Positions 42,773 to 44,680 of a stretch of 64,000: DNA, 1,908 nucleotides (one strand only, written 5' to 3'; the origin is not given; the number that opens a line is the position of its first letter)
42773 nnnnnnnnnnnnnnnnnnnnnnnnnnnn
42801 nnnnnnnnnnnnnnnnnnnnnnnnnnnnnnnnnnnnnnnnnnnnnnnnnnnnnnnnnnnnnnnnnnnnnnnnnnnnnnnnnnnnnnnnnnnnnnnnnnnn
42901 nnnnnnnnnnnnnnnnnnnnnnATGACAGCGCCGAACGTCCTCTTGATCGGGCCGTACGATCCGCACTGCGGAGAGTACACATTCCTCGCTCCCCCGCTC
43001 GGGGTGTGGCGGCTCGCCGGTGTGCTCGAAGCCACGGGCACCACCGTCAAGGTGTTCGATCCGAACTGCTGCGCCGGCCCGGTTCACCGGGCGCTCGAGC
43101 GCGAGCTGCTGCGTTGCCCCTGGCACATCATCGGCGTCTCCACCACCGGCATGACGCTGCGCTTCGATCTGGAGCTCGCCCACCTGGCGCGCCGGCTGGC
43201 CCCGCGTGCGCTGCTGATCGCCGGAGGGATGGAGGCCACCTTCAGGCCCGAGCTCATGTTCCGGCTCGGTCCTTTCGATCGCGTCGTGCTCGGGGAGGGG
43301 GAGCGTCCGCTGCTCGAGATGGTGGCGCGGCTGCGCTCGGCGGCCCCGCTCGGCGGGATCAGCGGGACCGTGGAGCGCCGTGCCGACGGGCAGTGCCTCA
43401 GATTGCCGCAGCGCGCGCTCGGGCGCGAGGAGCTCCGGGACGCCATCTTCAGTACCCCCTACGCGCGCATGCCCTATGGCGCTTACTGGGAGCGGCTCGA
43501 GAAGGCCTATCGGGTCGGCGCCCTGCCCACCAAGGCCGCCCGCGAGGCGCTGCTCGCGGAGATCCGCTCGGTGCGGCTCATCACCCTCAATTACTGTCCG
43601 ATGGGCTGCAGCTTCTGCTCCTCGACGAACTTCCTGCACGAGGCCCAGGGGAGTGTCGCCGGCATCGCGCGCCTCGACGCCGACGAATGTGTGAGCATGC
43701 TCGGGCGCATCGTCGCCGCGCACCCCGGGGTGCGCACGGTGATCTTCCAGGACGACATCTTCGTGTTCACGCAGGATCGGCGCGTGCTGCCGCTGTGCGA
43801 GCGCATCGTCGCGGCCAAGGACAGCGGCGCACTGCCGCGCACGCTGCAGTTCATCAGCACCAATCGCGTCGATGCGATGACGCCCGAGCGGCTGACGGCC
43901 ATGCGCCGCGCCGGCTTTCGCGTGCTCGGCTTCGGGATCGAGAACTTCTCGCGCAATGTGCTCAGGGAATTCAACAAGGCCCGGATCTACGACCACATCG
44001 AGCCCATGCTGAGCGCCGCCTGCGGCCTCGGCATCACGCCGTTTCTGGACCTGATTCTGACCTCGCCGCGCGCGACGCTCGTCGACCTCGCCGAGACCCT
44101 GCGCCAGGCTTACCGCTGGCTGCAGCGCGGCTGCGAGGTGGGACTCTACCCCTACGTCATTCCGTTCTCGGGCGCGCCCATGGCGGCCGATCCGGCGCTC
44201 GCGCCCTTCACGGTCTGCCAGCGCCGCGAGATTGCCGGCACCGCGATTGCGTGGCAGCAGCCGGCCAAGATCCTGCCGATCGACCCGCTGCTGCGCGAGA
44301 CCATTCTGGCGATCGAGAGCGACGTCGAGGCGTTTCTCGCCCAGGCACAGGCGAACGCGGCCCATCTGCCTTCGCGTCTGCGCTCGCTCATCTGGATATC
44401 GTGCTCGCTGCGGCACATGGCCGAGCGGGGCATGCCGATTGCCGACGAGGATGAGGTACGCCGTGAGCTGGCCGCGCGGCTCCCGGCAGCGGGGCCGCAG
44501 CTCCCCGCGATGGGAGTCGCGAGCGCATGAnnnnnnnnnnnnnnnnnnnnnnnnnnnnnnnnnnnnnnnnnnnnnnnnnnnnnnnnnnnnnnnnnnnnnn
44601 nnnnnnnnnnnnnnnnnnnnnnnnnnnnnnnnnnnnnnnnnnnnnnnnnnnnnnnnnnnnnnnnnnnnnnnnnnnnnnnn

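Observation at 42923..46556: B12-binding radical SAM enzyme + SAM methyltransferase + membrane-anchored beta-helix protein heading a polysaccharide operon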

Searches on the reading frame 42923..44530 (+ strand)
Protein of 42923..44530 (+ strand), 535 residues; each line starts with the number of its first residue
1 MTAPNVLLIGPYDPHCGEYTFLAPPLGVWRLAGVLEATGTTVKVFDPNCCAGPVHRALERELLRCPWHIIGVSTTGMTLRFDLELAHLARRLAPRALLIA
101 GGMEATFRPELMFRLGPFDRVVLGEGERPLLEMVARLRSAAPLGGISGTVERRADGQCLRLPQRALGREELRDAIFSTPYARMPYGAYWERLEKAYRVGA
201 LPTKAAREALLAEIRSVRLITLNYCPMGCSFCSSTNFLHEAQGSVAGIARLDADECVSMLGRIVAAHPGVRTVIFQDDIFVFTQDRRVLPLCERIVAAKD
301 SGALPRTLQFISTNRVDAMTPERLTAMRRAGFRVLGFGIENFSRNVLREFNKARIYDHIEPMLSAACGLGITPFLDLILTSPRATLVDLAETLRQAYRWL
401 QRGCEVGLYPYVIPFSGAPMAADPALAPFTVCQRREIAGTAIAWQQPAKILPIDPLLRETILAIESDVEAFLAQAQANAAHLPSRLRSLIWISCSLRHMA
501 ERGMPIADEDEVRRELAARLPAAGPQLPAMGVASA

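Call 7: search_protein_families(library=pfam, proteins=[window:42923-44530:+], max_evalue=0.01)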
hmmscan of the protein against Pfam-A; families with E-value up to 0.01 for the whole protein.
window:42923-44530:+ (535 aa): 2 families
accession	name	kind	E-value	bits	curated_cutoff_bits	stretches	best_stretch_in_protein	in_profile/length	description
PF02310.24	B12-binding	-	6.2e-14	52.3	32.1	1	19-132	8-119/121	B12 binding domain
PF04055.27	Radical_SAM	-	4.7e-10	40.3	29.5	1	220-395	2-165/166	Radical SAM superfamily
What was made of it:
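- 42923..44530 (+): B12-binding-domain radical SAM enzyme (535 aa), the most conserved cassette gene. Pfam PF02310 and PF04055 (call 7).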

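Call 8: search_protein_families(library=ncbifam, proteins=[window:42923-44530:+], max_evalue=0.001)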
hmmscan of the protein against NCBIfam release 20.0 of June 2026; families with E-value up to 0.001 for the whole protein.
window:42923-44530:+ (535 aa): 15 families
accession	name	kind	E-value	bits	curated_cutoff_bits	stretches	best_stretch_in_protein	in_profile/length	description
NF050148.1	rSAM_ApyD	equivalog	1.2e-16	60.3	750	2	224-402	207-369/645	RiPP biosynthesis radical SAM protein ApyD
TIGR04013.1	B12_SAM_MJ_1487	hypoth_equivalog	5.4e-12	45.2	251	2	84-150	62-124/382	TIGR04013 family B12-binding domain/radical SAM domain-containing protein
TIGR02026.1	BchE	equivalog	1.2e-10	40.9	481.35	1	14-138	11-136/497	magnesium-protoporphyrin IX monomethyl ester anaerobic oxidative cyclase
TIGR04367.1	HpnR_B12_rSAM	equivalog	6.8e-09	34.8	650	1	24-158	21-155/490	hopanoid C-3 methylase HpnR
NF038361.1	rSAM_Sden_1168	equivalog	1.1e-08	34.1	575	1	84-307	159-364/560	Sden_1168 family B12-binding radical SAM P-methyltransferase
TIGR03975.1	rSAM_ocin_1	subfamily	1.2e-07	30.6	281.85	0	61-161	123-225/606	RiPP maturation radical SAM C-methyltransferase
TIGR04072.2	rSAM_ladder_B12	equivalog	2.8e-07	29.5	360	0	25-141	18-144/443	lipid biosynthesis B12-binding/radical SAM protein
NF033070.1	rSAM_AprD4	equivalog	7.7e-07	28.3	500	0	265-346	238-312/456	AprD4 family radical SAM diol-dehydratase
TIGR03471.1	HpnJ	equivalog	3.5e-06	26.2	577.6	1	220-398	201-364/472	hopanoid biosynthesis associated radical SAM protein HpnJ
TIGR04385.1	B12_rSAM_cofa1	equivalog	1.3e-05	24.6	450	1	25-147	20-152/438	B12 lower ligand biosynthesis radical SAM protein BzaD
NF006064.0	PRK08207.2-2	equivalog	0.00029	20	504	0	314-396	243-325/465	coproporphyrinogen III oxidase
TIGR00538.1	hemN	equivalog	0.00035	19.5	324.95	1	319-396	149-227/454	oxygen-independent coproporphyrinogen III oxidase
NF033712.0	B12_rSAM_KedN5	subfamily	0.00041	18.7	700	1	68-164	64-164/624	KedN5 family methylcobalamin-dependent radical SAM C-methyltransferase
TIGR04014.1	B12_SAM_MJ_0865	equivalog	0.00079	18.3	360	0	315-392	252-329/434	methyl-coenzyme M reductase glutamine C-methyltransferase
TIGR00539.1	hemN_rel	equivalog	0.00096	18.3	205.4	0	317-397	96-177/361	radical SAM family heme chaperone HemW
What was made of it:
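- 42923..44530 (+): No NCBIfam subfamily reached its cutoff; the best was ApyD at 60 bits against 750 (call 8).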

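Call 12: find_homologous_proteins(query=window:42923-44530:+, max_evalue=0.00001)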
Query window:42923-44530:+ (535 aa): 1850 proteins with E <= 0.00001 among 8000 candidates; the best 120 are listed.
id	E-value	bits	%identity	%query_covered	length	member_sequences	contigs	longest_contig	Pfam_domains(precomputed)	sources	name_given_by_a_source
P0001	0.0e+0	1189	99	100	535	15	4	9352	PF04055.28,PF02310.25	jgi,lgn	jgi:radical SAM superfamily enzyme YgiQ (UPF0313 family)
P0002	0.0e+0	1112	92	100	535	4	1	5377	PF04055.28,PF02310.25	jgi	jgi:radical SAM superfamily enzyme YgiQ (UPF0313 family)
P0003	0.0e+0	1092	90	100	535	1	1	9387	PF04055.28,PF02310.25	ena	-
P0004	0.0e+0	1090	90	100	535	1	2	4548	PF04055.28,PF02310.25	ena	-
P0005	0.0e+0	1073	89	100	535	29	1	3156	PF04055.28,PF02310.25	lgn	-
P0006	0.0e+0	1044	88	99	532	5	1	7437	PF04055.28,PF02310.25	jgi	jgi:radical SAM superfamily enzyme YgiQ (UPF0313 family)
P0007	0.0e+0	1042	87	100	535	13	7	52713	PF04055.28,PF02310.25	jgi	jgi:anaerobic magnesium-protoporphyrin IX monomethyl ester cyclase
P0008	0.0e+0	1042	86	100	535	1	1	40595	PF04055.28,PF02310.25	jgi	jgi:anaerobic magnesium-protoporphyrin IX monomethyl ester cyclase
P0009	0.0e+0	1034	87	100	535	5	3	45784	PF04055.28,PF02310.25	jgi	jgi:anaerobic magnesium-protoporphyrin IX monomethyl ester cyclase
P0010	0.0e+0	1027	86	100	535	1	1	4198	PF04055.28,PF02310.25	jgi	jgi:anaerobic magnesium-protoporphyrin IX monomethyl ester cyclase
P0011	0.0e+0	1023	86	100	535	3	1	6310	PF04055.28,PF02310.25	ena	-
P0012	0.0e+0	1021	84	100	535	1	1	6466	PF04055.28,PF02310.25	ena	-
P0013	0.0e+0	1019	84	100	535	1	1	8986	PF04055.28,PF02310.25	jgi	jgi:radical SAM superfamily enzyme YgiQ (UPF0313 family)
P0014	0.0e+0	1019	85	100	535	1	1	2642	PF04055.28,PF02310.25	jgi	jgi:radical SAM superfamily enzyme YgiQ (UPF0313 family)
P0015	0.0e+0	1018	84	100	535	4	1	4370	PF04055.28,PF02310.25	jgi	jgi:radical SAM superfamily enzyme YgiQ (UPF0313 family)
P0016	0.0e+0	1012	84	100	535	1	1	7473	PF04055.28,PF02310.25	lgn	-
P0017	2.1e-298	1008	84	100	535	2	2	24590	PF04055.28,PF02310.25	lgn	-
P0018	5.9e-298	1007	86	97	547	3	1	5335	PF04055.28,PF02310.25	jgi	jgi:radical SAM superfamily enzyme YgiQ (UPF0313 family)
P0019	1.4e-297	1005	84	100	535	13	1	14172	PF04055.28,PF02310.25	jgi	jgi:radical SAM superfamily enzyme YgiQ (UPF0313 family)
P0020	1.9e-297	1005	84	100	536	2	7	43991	PF04055.28,PF02310.25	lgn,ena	-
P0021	2.2e-297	1005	84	100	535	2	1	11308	PF04055.28,PF02310.25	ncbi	-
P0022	3.3e-297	1004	84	100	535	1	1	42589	PF04055.28,PF02310.25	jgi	jgi:radical SAM superfamily enzyme YgiQ (UPF0313 family)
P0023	3.4e-296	1001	85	97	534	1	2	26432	PF04055.28,PF02310.25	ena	-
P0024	9.1e-296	999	83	100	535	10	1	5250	PF04055.28,PF02310.25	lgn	-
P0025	1.5e-293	992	84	98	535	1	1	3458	PF04055.28,PF02310.25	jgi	jgi:radical SAM superfamily enzyme YgiQ (UPF0313 family)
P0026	7.4e-293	990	84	97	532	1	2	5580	PF04055.28,PF02310.25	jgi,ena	-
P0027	9.4e-292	986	84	97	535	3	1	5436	PF04055.28,PF02310.25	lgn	-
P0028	5.6e-291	984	83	97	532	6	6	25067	PF04055.28,PF02310.25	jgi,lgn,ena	-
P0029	2.4e-290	981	82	100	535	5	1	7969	PF04055.28,PF02310.25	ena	-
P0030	4.7e-290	981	81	100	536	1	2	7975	PF04055.28,PF02310.25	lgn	-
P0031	8.6e-290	980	82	100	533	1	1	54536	PF04055.28,PF02310.25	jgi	jgi:anaerobic magnesium-protoporphyrin IX monomethyl ester cyclase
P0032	2.0e-289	978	81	100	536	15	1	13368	PF04055.28,PF02310.25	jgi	jgi:radical SAM superfamily enzyme YgiQ (UPF0313 family)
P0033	4.6e-289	977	81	100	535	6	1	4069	PF04055.28,PF02310.25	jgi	-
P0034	1.2e-288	976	83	100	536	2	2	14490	PF04055.28,PF02310.25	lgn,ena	-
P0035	3.0e-287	971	82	98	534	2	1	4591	PF04055.28,PF02310.25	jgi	jgi:radical SAM superfamily enzyme YgiQ (UPF0313 family)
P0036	7.8e-287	970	82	97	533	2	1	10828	PF04055.28,PF02310.25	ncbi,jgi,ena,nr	ncbi:MAG TPA: radical SAM protein [Steroidobacteraceae bacterium]|nr:radical SAM protein [Steroidoba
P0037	8.2e-287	970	80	98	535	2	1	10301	PF04055.28,PF02310.25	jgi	jgi:anaerobic magnesium-protoporphyrin IX monomethyl ester cyclase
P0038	7.0e-283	957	79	100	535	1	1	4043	PF04055.28,PF02310.25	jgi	jgi:anaerobic magnesium-protoporphyrin IX monomethyl ester cyclase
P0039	3.0e-279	945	79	97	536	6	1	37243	PF04055.28,PF02310.25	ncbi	-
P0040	3.5e-279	945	80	98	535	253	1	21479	PF04055.28,PF02310.25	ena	-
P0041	1.2e-278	943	80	97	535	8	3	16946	PF04055.28,PF02310.25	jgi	jgi:radical SAM superfamily enzyme YgiQ (UPF0313 family)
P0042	1.0e-277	940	78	100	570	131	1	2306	PF04055.28,PF02310.25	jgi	-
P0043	3.0e-277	938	79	97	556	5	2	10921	PF04055.28,PF02310.25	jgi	jgi:radical SAM superfamily enzyme YgiQ (UPF0313 family)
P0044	4.9e-277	938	79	97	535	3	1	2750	PF04055.28,PF02310.25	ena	-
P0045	7.5e-277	937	79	97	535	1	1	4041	PF04055.28,PF02310.25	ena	-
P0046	1.9e-276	936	79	97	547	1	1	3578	PF04055.28,PF02310.25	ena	-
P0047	2.5e-276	935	79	97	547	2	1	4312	PF04055.28,PF02310.25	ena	-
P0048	9.5e-276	933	80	97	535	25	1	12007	PF04055.28,PF02310.25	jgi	jgi:radical SAM superfamily enzyme YgiQ (UPF0313 family)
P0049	9.6e-276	933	77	98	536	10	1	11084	PF04055.28,PF02310.25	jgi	-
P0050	1.1e-275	933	79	97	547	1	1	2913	PF04055.28,PF02310.25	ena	-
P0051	1.8e-275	932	79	97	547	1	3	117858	PF04055.28,PF02310.25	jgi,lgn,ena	-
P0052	4.3e-275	931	79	99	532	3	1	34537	PF04055.28,PF02310.25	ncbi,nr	ncbi:MAG TPA: radical SAM protein [Steroidobacteraceae bacterium]|nr:radical SAM protein [Steroidoba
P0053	1.3e-273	926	78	97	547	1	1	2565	PF04055.28,PF02310.25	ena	-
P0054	1.7e-273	926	78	97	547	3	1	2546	PF04055.28,PF02310.25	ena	-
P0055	3.0e-272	922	78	97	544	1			PF04055.28,PF02310.25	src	-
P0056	2.3e-271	919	76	100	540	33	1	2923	PF04055.28,PF02310.25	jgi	jgi:radical SAM superfamily enzyme YgiQ (UPF0313 family)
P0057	5.5e-271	918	77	97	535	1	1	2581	PF04055.28,PF02310.25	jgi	jgi:radical SAM superfamily enzyme YgiQ (UPF0313 family)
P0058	4.1e-270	915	78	97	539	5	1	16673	PF04055.28,PF02310.25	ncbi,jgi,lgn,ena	-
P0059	4.4e-270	915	78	97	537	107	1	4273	PF04055.28,PF02310.25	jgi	jgi:radical SAM superfamily enzyme YgiQ (UPF0313 family)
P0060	6.8e-270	914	76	98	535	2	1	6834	PF04055.28,PF02310.25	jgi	jgi:anaerobic magnesium-protoporphyrin IX monomethyl ester cyclase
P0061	1.4e-269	913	77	100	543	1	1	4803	PF04055.28,PF02310.25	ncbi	-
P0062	1.5e-269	913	77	97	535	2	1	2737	PF04055.28,PF02310.25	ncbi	-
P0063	2.1e-269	912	76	100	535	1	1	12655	PF04055.28,PF02310.25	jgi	jgi:radical SAM superfamily enzyme YgiQ (UPF0313 family)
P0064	2.7e-269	912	77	97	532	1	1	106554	PF04055.28,PF02310.25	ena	-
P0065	2.8e-269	912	77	98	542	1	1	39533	PF04055.28,PF02310.25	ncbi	-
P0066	3.7e-269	912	77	97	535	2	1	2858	PF04055.28,PF02310.25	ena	-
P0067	1.4e-268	910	78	97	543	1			PF04055.28,PF02310.25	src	-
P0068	2.4e-268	909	77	97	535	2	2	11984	PF04055.28,PF02310.25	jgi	jgi:radical SAM superfamily enzyme YgiQ (UPF0313 family)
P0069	3.1e-268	909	78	97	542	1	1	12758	PF04055.28,PF02310.25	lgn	-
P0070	6.4e-268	907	75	99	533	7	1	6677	PF04055.28,PF02310.25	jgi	jgi:anaerobic magnesium-protoporphyrin IX monomethyl ester cyclase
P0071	2.3e-267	906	77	97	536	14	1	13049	PF04055.28,PF02310.25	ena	-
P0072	6.3e-267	904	76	98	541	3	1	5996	PF04055.28,PF02310.25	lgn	-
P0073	2.8e-266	902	77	97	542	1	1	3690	PF04055.28,PF02310.25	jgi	jgi:radical SAM superfamily enzyme YgiQ (UPF0313 family)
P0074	4.8e-266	901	77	97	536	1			PF04055.28,PF02310.25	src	-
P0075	5.4e-266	901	76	97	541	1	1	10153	PF04055.28,PF02310.25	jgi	jgi:radical SAM superfamily enzyme YgiQ (UPF0313 family)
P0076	1.1e-265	900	76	98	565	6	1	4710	PF04055.28,PF02310.25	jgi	jgi:radical SAM superfamily enzyme YgiQ (UPF0313 family)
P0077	1.4e-265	900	77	97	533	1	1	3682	PF04055.28,PF02310.25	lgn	-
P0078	2.2e-265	899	75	99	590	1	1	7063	PF04055.28,PF02310.25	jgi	jgi:radical SAM superfamily enzyme YgiQ (UPF0313 family)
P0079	2.3e-265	899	76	98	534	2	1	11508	PF04055.28,PF02310.25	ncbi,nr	ncbi:MAG TPA: radical SAM protein [Steroidobacteraceae bacterium]|nr:radical SAM protein [Steroidoba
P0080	4.5e-265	898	76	97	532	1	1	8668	PF04055.28,PF02310.25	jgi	jgi:radical SAM superfamily enzyme YgiQ (UPF0313 family)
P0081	6.3e-265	898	75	97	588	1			PF04055.28,PF02310.25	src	-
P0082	7.0e-265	897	77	97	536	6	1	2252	PF04055.28,PF02310.25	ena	-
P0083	1.3e-264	897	76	97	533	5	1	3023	PF04055.28,PF02310.25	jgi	jgi:radical SAM superfamily enzyme YgiQ (UPF0313 family)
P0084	1.8e-264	896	77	97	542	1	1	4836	PF04055.28,PF02310.25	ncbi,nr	ncbi:MAG TPA: radical SAM protein [Steroidobacteraceae bacterium]|nr:radical SAM protein [Steroidoba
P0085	3.7e-264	895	76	97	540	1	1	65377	PF04055.28,PF02310.25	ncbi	ncbi:MAG: B12-binding domain-containing radical SAM protein [Gammaproteobacteria bacterium]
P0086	3.7e-264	895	75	98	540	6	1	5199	PF04055.28,PF02310.25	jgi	-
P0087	5.7e-264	894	77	97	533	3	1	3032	PF04055.28,PF02310.25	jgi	jgi:radical SAM superfamily enzyme YgiQ (UPF0313 family)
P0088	5.9e-264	894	76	97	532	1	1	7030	PF04055.28,PF02310.25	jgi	jgi:radical SAM superfamily enzyme YgiQ (UPF0313 family)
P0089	9.6e-264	894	75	99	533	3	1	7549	PF04055.28,PF02310.25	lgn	-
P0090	1.3e-263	893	76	97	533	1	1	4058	PF04055.28,PF02310.25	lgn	-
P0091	1.6e-263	893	76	98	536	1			PF04055.28,PF02310.25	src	-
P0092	4.1e-263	892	75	99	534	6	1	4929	PF04055.28,PF02310.25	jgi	jgi:radical SAM superfamily enzyme YgiQ (UPF0313 family)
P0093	4.8e-263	891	75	97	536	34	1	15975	PF04055.28,PF02310.25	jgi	jgi:radical SAM superfamily enzyme YgiQ (UPF0313 family)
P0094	9.1e-263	890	76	98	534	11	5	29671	PF04055.28,PF02310.25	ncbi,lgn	ncbi:MAG TPA: radical SAM protein [Steroidobacteraceae bacterium]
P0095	9.5e-263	890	76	97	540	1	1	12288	PF04055.28,PF02310.25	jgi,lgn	-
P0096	1.2e-262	890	75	99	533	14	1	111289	PF04055.28,PF02310.25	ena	-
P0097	1.5e-262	890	75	97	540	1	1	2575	PF04055.28,PF02310.25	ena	-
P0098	1.7e-262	890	75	97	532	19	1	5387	PF04055.28,PF02310.25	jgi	jgi:radical SAM superfamily enzyme YgiQ (UPF0313 family)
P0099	3.3e-262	889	76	97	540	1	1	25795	PF04055.28,PF02310.25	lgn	-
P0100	4.7e-262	888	75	97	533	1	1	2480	PF04055.28,PF02310.25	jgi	jgi:anaerobic magnesium-protoporphyrin IX monomethyl ester cyclase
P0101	5.5e-262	888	75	97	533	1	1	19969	PF04055.28,PF02310.25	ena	-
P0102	5.5e-262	888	75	98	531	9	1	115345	PF04055.28,PF02310.25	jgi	jgi:radical SAM superfamily enzyme YgiQ (UPF0313 family)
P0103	5.7e-262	888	76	98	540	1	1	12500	PF04055.28,PF02310.25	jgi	jgi:radical SAM superfamily enzyme YgiQ (UPF0313 family)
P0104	6.6e-262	888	75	97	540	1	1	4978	PF04055.28,PF02310.25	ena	-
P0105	6.9e-262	888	74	99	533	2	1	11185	PF04055.28,PF02310.25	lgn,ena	-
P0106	8.9e-262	887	76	97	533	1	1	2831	PF04055.28,PF02310.25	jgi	jgi:radical SAM superfamily enzyme YgiQ (UPF0313 family)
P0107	9.2e-262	887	73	100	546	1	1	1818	PF04055.28,PF02310.25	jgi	jgi:radical SAM superfamily enzyme YgiQ (UPF0313 family)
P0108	1.5e-261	886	74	100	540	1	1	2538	PF04055.28,PF02310.25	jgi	jgi:radical SAM superfamily enzyme YgiQ (UPF0313 family)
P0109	1.7e-261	886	75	97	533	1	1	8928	PF04055.28,PF02310.25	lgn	-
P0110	4.7e-261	885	73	99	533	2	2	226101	PF04055.28,PF02310.25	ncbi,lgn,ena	-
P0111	5.2e-261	885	75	97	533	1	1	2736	PF04055.28,PF02310.25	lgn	-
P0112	6.3e-261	884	73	100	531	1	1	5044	PF04055.28,PF02310.25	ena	-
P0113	7.1e-261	884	75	98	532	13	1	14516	PF04055.28,PF02310.25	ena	-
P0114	7.8e-261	884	75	97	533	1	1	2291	PF04055.28,PF02310.25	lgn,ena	-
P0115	8.6e-261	884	75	97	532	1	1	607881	PF04055.28,PF02310.25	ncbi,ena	-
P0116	9.3e-261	884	75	97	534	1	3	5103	PF04055.28,PF02310.25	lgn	-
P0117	1.0e-260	884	75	97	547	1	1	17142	PF04055.28,PF02310.25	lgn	-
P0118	1.4e-260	883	75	98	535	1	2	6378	PF04055.28,PF02310.25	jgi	jgi:radical SAM superfamily enzyme YgiQ (UPF0313 family)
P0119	2.0e-260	883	74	99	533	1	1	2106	PF04055.28,PF02310.25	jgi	jgi:radical SAM superfamily enzyme YgiQ (UPF0313 family)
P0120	2.1e-260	883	75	97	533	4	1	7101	PF04055.28,PF02310.25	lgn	-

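Call 15: find_encoding_contigs(protein=P0115, flank=10000, max_places=2)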
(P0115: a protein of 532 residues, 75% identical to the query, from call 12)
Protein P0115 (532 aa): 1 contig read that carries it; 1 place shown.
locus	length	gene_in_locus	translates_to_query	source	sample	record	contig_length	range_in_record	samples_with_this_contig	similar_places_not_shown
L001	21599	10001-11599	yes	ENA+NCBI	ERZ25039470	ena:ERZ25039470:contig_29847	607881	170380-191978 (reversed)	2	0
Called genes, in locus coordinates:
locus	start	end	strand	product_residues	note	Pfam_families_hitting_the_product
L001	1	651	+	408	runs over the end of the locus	PF06965:Na_H_antiport_1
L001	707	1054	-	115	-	-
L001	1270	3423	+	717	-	-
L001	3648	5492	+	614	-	PF03190:Thioredox_DsbH, PF13098:Thioredoxin_2, PF13899:Thioredoxin_7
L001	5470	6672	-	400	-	PF03576:Peptidase_S58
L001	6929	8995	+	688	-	PF02922:CBM_48, PF00128:Alpha-amylase (weak), PF21331:Isoamylase_C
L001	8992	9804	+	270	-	PF03372:Exo_endo_phos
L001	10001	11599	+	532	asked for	PF02310:B12-binding, PF04055:Radical_SAM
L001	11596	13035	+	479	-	PF13632:Glyco_trans_2_3 (weak)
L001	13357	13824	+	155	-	PF08242:Methyltransf_12 (faint)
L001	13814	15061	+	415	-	PF05048:NosD, PF13229:Beta_helix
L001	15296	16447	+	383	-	PF00989:PAS (faint)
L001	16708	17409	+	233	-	-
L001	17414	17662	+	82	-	-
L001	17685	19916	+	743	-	-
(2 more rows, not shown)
